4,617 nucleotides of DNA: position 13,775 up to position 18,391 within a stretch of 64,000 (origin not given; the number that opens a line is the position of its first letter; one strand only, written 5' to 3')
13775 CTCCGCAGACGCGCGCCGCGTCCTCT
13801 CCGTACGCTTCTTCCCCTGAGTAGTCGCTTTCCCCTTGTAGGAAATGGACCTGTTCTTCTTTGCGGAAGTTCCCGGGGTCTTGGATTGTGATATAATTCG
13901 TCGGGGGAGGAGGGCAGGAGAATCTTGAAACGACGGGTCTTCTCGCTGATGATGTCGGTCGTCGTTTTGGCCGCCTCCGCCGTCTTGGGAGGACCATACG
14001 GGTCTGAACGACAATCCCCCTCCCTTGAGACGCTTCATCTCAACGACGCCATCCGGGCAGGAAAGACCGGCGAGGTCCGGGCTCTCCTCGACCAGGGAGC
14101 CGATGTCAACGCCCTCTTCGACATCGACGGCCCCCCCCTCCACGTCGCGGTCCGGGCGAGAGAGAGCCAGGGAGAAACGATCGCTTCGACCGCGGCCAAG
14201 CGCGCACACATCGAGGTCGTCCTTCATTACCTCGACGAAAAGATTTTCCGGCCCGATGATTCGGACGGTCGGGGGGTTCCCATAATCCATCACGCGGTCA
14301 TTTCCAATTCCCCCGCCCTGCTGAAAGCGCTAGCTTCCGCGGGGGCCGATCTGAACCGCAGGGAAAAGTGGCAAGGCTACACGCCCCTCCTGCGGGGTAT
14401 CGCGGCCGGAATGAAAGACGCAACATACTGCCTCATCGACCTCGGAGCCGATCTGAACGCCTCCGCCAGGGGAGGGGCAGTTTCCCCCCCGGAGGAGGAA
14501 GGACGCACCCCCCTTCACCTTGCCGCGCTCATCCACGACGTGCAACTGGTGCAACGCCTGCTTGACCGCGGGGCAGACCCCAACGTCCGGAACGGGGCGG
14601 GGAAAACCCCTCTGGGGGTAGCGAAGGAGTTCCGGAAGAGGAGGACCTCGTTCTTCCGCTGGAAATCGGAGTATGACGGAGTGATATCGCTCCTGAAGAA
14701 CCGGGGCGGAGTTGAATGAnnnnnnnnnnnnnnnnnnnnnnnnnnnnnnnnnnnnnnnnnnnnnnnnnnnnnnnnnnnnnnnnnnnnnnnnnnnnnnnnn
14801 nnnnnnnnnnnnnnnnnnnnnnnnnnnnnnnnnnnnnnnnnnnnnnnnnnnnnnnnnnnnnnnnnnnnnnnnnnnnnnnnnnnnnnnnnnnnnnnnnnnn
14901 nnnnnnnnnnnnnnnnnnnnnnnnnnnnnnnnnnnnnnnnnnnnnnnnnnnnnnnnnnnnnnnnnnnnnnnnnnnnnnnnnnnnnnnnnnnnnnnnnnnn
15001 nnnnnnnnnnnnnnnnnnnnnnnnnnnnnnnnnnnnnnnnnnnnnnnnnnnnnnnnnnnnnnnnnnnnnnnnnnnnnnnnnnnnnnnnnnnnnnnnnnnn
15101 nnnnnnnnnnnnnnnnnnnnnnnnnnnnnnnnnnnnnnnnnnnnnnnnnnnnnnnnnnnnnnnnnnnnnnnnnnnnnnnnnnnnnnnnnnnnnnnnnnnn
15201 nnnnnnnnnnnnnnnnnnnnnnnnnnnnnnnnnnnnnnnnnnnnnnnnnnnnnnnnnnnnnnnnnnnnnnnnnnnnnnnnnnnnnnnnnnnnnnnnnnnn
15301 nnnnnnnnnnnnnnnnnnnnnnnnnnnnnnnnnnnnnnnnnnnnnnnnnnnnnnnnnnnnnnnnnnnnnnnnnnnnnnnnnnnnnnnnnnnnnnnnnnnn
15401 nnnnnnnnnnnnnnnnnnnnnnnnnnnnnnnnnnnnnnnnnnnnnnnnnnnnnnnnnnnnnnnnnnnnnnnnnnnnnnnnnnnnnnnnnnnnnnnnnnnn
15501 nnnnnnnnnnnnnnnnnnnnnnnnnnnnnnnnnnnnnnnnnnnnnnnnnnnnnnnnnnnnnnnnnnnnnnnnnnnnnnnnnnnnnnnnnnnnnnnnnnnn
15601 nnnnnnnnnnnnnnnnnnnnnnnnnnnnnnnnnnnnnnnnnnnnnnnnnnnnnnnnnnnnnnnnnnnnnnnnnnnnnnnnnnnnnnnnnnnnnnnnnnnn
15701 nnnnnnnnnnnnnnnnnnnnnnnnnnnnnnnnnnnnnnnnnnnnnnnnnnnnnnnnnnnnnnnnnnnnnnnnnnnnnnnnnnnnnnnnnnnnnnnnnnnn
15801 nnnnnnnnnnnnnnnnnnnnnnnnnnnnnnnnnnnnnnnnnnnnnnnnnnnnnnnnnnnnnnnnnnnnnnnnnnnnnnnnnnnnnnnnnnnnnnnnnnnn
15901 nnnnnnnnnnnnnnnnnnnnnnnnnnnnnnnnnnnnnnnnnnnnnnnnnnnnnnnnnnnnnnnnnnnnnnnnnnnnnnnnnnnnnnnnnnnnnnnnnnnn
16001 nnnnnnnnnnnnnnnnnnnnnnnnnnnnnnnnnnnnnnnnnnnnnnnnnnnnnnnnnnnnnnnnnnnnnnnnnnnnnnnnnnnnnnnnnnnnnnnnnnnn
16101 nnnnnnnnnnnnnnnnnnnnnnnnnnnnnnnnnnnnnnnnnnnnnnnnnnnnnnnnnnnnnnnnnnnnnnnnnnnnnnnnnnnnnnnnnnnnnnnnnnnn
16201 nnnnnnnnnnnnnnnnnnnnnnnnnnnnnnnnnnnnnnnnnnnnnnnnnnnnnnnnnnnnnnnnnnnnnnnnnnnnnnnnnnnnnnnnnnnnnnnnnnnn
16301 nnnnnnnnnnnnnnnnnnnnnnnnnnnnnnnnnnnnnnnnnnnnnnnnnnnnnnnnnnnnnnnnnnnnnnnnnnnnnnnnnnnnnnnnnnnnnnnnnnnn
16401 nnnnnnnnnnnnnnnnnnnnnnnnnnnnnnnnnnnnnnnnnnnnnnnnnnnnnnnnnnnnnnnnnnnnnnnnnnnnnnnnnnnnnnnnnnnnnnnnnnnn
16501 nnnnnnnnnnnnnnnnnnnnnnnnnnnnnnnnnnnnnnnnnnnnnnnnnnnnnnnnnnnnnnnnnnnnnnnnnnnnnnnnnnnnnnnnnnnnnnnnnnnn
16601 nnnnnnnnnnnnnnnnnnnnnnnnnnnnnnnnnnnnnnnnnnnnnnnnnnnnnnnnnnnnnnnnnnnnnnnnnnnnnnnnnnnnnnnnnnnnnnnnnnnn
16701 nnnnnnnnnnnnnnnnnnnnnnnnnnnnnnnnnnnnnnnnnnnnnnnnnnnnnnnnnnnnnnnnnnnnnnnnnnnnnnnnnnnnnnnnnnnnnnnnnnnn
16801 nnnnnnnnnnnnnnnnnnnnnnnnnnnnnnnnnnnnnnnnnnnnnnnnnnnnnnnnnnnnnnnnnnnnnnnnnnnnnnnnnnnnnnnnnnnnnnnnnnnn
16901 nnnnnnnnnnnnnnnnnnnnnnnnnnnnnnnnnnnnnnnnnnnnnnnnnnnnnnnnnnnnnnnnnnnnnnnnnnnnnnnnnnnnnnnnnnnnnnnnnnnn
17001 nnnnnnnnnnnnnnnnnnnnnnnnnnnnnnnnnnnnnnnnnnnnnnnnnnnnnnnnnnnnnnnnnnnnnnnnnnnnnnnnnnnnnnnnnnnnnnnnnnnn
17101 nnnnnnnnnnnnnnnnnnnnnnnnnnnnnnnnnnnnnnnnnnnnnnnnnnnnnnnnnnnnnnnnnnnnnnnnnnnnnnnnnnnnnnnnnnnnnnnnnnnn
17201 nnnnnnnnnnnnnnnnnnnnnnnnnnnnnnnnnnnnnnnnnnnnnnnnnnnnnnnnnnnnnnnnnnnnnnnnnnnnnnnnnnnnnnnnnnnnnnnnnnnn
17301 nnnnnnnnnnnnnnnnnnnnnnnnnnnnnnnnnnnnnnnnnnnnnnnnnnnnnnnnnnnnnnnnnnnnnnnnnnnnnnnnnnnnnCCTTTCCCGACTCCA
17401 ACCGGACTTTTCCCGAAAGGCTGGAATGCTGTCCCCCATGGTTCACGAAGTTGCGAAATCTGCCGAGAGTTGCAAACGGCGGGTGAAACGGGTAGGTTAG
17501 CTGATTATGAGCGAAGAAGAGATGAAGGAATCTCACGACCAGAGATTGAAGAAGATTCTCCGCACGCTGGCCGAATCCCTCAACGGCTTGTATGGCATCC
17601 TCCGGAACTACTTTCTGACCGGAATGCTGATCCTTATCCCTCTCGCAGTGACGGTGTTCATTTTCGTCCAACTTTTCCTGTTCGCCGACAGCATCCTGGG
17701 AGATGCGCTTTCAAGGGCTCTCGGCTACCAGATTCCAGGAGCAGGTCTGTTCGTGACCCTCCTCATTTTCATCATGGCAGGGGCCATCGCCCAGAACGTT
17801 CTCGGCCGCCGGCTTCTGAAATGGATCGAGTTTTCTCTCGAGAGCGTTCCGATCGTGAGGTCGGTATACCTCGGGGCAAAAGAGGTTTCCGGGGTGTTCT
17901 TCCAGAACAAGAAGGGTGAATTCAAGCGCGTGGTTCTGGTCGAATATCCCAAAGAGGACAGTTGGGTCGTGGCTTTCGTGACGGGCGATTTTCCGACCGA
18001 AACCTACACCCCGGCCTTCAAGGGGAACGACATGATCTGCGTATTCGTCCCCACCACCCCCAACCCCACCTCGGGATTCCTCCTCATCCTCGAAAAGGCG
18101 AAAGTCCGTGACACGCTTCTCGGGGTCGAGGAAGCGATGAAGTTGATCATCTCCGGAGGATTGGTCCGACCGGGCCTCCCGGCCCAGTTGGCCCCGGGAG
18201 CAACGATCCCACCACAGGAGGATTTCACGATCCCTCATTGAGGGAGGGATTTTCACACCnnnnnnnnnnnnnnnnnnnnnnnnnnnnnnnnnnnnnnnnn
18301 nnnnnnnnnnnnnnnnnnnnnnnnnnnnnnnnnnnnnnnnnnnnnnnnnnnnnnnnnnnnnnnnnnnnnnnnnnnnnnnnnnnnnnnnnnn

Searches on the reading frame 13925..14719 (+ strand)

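Call 8: search_protein_families(library=pfam, proteins=[window:13925-14719:+], max_evalue=0.00001)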
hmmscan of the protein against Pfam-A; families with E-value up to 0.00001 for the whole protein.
window:13925-14719:+ (264 aa): 5 families
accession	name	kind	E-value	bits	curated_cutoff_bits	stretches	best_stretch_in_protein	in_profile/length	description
PF13637.12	Ank_4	-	2.6e-20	72.5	22.7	0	121-171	1-50/50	Ankyrin repeats (many copies)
PF13606.12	Ank_3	-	1.4e-19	68.3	22.3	0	192-221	1-30/30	Ankyrin repeat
PF13857.12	Ank_5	-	1.8e-19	70.1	27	1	190-230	13-53/56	Ankyrin repeats (many copies)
PF12796.13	Ank_2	-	5.1e-19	69.1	27.3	1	90-179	4-88/90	Ankyrin repeats (3 copies)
PF00023.36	Ank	-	1.5e-15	56.8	21.1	1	193-223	2-32/33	Ankyrin repeat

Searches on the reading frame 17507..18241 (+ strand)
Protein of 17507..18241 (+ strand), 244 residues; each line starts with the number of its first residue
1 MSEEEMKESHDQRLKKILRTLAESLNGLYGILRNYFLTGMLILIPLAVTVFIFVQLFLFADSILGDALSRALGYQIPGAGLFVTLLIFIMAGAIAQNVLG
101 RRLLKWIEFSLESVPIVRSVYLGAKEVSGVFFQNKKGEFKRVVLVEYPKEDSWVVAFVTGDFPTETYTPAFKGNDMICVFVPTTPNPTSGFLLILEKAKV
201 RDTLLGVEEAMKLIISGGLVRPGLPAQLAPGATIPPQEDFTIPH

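Call 8: search_protein_families(library=pfam, proteins=[window:17507-18241:+], max_evalue=0.00001)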
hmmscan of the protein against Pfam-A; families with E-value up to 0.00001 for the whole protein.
window:17507-18241:+ (244 aa): 1 family
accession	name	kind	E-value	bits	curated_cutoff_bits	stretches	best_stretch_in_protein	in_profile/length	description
PF04367.18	DUF502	-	8.2e-31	106.5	23.8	1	83-189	2-107/107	Protein of unknown function (DUF502)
